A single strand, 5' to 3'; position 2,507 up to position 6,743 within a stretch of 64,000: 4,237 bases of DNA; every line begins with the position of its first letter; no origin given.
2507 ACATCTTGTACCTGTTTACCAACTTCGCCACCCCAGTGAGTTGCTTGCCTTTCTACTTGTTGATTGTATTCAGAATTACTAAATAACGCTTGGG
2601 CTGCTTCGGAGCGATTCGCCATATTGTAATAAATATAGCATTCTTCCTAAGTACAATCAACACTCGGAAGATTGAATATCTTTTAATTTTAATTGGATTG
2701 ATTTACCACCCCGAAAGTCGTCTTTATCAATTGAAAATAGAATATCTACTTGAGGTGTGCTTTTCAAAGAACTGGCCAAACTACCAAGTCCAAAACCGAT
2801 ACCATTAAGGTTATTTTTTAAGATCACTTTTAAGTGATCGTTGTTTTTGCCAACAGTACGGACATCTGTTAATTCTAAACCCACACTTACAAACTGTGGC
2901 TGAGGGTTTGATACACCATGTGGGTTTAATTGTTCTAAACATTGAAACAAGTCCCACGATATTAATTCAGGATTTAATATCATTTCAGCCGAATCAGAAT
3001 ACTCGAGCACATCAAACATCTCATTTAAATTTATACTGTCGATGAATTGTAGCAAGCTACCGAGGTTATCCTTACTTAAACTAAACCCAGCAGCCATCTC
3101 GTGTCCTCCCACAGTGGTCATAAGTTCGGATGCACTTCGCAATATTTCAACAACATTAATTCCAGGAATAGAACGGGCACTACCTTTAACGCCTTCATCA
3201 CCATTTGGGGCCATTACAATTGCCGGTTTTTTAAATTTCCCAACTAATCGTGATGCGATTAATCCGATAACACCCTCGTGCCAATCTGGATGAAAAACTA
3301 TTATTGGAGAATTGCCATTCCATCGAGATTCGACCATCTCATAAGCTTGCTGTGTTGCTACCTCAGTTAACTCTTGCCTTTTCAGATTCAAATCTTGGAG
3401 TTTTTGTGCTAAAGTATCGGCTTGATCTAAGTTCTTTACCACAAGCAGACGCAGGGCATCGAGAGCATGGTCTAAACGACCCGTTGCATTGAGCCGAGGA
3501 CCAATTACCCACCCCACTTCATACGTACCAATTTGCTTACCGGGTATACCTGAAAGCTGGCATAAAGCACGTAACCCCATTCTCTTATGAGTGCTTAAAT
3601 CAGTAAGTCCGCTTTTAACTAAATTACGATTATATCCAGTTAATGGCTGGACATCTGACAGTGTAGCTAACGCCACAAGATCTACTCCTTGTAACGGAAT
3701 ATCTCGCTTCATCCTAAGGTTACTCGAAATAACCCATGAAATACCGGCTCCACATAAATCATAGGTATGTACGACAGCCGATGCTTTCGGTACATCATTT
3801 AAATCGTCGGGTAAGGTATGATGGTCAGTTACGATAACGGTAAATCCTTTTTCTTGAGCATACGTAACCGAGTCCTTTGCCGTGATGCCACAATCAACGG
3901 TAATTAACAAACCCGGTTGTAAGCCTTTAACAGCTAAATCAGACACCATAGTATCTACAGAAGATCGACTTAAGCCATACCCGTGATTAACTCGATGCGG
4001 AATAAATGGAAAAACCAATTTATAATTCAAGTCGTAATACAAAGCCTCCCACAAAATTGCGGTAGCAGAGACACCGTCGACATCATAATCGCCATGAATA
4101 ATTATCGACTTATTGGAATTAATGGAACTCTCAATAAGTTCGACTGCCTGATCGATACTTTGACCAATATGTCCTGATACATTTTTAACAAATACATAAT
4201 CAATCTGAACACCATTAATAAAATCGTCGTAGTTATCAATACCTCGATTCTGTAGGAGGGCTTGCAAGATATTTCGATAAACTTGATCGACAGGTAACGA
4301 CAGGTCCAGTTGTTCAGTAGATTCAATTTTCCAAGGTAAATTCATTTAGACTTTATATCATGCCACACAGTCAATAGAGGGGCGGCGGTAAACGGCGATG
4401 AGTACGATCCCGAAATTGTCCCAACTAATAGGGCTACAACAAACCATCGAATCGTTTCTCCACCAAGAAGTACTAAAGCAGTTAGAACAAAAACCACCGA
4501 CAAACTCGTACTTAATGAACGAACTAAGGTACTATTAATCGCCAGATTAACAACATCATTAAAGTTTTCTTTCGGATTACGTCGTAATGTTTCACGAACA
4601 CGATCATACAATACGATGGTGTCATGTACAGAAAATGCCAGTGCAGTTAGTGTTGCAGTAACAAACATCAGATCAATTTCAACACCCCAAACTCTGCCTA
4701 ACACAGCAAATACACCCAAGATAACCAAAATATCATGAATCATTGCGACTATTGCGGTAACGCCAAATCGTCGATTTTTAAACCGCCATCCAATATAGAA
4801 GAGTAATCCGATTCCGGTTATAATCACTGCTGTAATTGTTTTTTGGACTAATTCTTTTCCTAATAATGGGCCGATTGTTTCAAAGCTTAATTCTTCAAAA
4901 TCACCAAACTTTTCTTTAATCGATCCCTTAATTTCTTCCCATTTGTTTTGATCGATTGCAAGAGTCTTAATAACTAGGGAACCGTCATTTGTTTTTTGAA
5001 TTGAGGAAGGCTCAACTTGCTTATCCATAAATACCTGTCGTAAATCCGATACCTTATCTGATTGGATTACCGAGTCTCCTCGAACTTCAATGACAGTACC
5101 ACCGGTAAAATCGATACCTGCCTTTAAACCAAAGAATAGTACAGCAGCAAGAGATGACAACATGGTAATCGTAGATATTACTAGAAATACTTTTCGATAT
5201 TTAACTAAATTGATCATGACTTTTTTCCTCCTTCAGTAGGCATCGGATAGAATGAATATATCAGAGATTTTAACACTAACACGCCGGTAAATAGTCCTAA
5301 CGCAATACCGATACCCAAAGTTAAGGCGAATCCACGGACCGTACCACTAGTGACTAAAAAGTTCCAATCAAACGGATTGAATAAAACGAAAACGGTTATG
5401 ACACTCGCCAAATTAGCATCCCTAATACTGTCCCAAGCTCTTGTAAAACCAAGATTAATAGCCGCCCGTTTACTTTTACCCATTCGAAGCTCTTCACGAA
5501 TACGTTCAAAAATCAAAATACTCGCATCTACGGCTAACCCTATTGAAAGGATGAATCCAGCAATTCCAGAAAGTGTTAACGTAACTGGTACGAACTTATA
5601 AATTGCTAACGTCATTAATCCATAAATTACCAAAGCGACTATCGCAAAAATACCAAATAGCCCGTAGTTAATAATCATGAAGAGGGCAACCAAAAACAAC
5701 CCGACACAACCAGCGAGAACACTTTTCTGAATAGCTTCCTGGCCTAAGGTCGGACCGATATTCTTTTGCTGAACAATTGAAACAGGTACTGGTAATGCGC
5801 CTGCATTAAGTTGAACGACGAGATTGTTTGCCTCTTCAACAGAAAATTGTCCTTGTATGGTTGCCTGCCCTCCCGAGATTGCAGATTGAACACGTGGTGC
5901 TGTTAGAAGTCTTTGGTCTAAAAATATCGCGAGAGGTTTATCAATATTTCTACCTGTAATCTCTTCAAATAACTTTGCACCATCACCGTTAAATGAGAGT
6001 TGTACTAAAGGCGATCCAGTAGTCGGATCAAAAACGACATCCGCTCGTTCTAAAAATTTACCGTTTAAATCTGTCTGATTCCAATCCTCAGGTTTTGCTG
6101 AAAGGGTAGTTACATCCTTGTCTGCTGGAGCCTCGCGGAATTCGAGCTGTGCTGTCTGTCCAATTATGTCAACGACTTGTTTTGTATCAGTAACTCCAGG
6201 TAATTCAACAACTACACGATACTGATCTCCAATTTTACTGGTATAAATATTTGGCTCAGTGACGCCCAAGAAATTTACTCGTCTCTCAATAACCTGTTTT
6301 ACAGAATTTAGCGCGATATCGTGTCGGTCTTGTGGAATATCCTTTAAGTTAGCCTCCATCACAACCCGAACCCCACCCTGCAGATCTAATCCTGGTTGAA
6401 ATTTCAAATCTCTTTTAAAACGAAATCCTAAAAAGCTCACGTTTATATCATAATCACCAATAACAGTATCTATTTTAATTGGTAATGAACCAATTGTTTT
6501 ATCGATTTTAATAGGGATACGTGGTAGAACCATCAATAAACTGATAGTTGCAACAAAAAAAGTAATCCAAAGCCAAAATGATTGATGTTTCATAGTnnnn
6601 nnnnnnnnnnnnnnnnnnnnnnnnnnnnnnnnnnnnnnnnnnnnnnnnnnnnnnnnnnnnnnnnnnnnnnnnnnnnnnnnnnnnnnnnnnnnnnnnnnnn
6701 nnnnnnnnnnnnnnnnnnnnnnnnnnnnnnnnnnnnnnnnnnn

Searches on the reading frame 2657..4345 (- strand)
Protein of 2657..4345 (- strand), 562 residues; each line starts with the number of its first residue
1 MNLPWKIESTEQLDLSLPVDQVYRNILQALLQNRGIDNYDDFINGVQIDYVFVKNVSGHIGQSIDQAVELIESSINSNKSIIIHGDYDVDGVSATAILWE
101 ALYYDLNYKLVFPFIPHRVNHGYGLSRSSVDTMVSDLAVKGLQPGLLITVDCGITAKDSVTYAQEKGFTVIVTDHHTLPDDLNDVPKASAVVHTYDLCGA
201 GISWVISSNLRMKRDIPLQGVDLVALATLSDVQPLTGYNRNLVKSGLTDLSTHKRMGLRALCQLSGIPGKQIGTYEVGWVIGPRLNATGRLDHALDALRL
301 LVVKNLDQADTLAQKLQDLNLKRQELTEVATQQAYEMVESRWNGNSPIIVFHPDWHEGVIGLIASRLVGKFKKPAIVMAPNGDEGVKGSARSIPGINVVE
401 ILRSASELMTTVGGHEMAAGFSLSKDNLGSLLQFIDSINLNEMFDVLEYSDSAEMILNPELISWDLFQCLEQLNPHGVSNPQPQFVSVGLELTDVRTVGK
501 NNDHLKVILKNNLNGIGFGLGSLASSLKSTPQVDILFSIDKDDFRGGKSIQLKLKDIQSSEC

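Call 39: search_protein_families(library=pfam, proteins=[window:2657-4345:-], max_evalue=0.00001)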
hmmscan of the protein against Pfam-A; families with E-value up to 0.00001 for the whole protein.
window:2657-4345:- (562 aa): 3 families
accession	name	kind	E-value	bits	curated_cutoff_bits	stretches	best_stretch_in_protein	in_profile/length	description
PF17768.7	RecJ_OB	-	8.2e-23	81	27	1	455-556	3-107/107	RecJ OB domain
PF01368.27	DHH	-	4.3e-19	69.4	28.1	1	81-228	2-125/125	DHH family, N-terminal domain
PF02272.25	DHHA1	-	1.8e-18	67.3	25.9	1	349-437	6-98/102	DHHA1 domain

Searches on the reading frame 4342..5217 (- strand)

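Call 39: search_protein_families(library=pfam, proteins=[window:4342-5217:-], max_evalue=0.00001)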
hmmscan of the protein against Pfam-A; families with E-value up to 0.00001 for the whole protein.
window:4342-5217:- (291 aa): 1 family
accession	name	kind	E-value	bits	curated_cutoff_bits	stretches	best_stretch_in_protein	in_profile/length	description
PF02355.23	SecD_SecF_C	-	3e-52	177.2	20.5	1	99-286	5-187/189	Protein export membrane protein SecD/SecF, C-terminal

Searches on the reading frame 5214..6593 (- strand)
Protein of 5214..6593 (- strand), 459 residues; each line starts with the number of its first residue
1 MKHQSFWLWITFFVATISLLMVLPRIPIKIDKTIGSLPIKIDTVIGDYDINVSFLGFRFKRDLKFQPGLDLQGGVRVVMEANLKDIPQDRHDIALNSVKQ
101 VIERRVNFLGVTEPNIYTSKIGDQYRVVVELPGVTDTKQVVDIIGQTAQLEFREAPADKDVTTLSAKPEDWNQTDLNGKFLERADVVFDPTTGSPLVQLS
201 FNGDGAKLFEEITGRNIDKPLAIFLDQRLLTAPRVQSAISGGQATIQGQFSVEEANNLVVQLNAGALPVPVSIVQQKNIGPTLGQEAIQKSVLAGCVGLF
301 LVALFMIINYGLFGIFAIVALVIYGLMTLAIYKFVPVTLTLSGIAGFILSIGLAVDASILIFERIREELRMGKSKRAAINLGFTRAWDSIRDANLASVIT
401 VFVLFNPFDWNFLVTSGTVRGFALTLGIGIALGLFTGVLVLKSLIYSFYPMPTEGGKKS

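Call 39: search_protein_families(library=pfam, proteins=[window:5214-6593:-], max_evalue=0.00001)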
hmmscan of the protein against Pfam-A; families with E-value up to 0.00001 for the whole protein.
window:5214-6593:- (459 aa): 4 families
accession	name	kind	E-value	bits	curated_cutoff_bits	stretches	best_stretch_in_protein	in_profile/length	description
PF22599.2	SecDF_P1_head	-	1.3e-29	102.8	27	1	173-269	18-114/114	SecDF, P1 head subdomain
PF21760.3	SecD_1st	-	2.3e-19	69.1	27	1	97-154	3-57/60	Protein translocase subunit SecDF, P1 domain, N-terminal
PF02355.23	SecD_SecF_C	-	8.3e-17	61.6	20.5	1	271-446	13-184/189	Protein export membrane protein SecD/SecF, C-terminal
PF03176.21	MMPL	-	3e-06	26.9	20.5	1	292-443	146-303/333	MMPL family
